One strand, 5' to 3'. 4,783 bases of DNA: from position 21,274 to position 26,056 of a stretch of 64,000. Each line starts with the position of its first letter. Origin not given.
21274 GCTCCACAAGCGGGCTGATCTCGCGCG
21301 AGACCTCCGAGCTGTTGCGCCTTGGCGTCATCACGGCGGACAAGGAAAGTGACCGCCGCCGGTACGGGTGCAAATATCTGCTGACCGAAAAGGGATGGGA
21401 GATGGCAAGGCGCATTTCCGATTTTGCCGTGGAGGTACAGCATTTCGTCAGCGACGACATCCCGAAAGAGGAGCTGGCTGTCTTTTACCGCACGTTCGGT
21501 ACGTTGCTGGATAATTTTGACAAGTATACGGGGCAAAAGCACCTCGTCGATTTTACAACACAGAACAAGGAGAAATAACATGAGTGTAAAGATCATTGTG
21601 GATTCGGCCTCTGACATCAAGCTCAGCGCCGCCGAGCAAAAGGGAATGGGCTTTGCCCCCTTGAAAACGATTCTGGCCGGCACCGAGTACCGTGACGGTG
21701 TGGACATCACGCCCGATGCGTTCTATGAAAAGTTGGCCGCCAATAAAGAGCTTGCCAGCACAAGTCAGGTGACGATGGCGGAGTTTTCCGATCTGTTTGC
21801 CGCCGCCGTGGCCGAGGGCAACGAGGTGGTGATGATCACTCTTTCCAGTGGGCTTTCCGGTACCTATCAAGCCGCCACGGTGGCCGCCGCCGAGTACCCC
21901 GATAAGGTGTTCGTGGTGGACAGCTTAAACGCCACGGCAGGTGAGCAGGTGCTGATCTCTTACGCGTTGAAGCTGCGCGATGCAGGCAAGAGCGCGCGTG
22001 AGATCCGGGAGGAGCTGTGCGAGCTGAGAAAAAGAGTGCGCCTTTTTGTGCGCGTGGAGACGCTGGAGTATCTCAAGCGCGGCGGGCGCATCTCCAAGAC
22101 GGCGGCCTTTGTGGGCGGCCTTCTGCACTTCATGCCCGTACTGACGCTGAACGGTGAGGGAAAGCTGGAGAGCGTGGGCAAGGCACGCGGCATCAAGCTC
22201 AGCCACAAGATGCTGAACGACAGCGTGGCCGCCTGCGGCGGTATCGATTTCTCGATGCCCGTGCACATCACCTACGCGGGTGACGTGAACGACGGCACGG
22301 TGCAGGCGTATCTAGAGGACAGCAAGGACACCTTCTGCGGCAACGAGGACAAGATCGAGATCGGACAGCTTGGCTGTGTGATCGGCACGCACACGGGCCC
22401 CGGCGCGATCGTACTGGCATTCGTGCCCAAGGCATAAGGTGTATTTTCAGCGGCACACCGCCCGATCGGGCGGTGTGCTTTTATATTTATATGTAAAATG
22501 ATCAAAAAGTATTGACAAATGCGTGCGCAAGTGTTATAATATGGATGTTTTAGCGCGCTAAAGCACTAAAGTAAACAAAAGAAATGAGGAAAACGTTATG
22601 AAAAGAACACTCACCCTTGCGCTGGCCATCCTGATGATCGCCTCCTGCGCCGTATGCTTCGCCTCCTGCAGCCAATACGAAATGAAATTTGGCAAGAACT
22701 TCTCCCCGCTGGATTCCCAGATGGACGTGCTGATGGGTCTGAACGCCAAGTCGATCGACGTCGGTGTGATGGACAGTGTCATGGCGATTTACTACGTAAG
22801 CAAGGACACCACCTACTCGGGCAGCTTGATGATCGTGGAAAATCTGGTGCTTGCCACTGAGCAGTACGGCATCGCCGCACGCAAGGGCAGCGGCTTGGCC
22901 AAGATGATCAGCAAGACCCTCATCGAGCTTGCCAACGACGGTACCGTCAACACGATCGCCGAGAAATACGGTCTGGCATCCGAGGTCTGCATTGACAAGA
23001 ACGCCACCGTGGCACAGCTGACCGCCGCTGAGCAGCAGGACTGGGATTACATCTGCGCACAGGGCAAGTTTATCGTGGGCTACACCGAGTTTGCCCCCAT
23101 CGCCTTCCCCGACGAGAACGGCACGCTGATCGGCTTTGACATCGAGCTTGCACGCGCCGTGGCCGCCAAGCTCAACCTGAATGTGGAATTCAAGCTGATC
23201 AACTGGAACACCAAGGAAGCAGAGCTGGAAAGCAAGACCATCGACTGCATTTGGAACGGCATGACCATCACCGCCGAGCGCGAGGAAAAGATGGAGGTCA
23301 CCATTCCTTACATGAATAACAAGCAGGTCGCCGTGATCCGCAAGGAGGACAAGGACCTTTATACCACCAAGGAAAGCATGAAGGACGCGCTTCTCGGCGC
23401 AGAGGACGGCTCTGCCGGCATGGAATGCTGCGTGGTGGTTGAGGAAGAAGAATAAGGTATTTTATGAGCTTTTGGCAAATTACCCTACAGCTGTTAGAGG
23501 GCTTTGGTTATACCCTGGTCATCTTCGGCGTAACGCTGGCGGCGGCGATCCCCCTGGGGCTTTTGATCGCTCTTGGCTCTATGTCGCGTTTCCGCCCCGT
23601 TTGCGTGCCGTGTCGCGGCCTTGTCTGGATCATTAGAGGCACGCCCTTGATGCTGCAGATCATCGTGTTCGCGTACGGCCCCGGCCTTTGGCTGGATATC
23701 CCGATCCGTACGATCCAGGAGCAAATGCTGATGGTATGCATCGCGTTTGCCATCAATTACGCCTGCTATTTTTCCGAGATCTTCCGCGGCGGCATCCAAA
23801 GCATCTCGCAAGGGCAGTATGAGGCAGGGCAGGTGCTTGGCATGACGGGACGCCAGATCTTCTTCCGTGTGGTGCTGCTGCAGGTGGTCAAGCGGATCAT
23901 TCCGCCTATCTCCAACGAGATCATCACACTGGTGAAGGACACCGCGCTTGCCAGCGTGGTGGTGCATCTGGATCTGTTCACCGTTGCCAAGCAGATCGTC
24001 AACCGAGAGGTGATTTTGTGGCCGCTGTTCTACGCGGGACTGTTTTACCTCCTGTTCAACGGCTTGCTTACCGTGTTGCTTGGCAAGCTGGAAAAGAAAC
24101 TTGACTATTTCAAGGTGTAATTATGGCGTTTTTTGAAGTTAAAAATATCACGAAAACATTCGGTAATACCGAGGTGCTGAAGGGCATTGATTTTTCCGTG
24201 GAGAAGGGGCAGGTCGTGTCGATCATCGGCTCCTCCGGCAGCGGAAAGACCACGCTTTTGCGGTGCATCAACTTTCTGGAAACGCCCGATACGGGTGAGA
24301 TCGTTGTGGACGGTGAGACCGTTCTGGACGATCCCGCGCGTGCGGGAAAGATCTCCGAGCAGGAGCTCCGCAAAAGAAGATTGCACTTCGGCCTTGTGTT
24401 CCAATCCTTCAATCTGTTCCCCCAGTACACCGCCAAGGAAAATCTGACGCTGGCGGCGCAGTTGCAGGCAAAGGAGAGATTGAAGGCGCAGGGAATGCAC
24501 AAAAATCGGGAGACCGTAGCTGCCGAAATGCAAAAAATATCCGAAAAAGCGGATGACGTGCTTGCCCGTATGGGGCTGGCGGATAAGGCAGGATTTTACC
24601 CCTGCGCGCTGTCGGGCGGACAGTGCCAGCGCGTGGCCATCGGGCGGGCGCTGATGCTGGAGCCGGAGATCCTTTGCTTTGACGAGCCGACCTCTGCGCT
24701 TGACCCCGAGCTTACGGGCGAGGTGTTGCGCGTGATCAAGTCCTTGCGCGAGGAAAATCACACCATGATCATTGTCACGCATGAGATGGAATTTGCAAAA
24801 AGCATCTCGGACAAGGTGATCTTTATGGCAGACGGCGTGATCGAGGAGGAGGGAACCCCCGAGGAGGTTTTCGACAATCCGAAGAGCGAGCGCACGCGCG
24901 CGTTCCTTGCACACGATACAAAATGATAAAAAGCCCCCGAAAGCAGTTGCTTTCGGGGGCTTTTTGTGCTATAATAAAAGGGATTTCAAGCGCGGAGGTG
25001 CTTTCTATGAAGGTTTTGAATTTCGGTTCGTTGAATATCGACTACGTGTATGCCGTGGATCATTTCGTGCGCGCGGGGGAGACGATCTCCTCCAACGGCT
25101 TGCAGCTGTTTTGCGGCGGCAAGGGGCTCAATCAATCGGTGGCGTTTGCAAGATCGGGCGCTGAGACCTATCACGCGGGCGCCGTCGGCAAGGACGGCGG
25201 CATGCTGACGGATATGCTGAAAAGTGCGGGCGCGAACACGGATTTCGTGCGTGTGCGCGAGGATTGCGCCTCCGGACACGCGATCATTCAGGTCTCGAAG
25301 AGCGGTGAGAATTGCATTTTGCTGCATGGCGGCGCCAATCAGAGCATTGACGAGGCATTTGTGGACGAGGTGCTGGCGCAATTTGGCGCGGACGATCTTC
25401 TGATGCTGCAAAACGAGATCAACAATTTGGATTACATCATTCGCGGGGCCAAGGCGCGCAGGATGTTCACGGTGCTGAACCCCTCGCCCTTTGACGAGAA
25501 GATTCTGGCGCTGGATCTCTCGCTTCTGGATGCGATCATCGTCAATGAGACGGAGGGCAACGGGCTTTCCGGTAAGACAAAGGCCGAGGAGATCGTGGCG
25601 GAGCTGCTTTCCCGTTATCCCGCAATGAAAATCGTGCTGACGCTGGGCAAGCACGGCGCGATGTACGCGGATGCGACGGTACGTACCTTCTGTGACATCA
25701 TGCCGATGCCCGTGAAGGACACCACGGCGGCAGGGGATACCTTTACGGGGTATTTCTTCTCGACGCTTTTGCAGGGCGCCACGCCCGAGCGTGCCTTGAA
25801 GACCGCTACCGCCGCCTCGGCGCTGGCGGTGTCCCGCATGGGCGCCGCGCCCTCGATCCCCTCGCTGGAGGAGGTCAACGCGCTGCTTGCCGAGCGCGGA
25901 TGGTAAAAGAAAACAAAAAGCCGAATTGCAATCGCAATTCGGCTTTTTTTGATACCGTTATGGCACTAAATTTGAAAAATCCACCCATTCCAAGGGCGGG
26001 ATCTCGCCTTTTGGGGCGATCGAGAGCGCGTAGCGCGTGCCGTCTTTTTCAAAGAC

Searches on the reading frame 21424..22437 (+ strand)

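Call 55: search_protein_families(library=pfam, proteins=[window:21424-22437:+], max_evalue=0.0001)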
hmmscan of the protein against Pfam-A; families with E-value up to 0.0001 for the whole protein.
window:21424-22437:+ (337 aa): 1 family
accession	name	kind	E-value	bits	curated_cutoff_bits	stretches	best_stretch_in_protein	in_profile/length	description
PF02645.21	DegV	-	8.8e-75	252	27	1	55-336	2-280/280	Uncharacterised protein, DegV family COG1307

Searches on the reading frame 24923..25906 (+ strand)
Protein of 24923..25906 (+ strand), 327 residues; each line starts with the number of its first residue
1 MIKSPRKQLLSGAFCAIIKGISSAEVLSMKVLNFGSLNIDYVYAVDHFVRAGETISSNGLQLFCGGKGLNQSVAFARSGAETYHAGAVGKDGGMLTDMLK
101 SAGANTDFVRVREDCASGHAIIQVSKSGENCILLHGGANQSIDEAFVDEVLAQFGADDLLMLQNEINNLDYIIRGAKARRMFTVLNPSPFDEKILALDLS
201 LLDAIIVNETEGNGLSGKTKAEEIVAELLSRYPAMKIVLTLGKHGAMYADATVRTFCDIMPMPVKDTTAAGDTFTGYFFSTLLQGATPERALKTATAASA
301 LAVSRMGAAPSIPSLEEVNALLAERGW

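Call 55: search_protein_families(library=pfam, proteins=[window:24923-25906:+], max_evalue=0.0001)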
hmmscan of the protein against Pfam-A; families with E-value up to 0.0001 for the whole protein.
window:24923-25906:+ (327 aa): 1 family
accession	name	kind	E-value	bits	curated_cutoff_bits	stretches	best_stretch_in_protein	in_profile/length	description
PF00294.29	PfkB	-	6.1e-41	141.2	25.8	1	30-314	3-301/302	pfkB family carbohydrate kinase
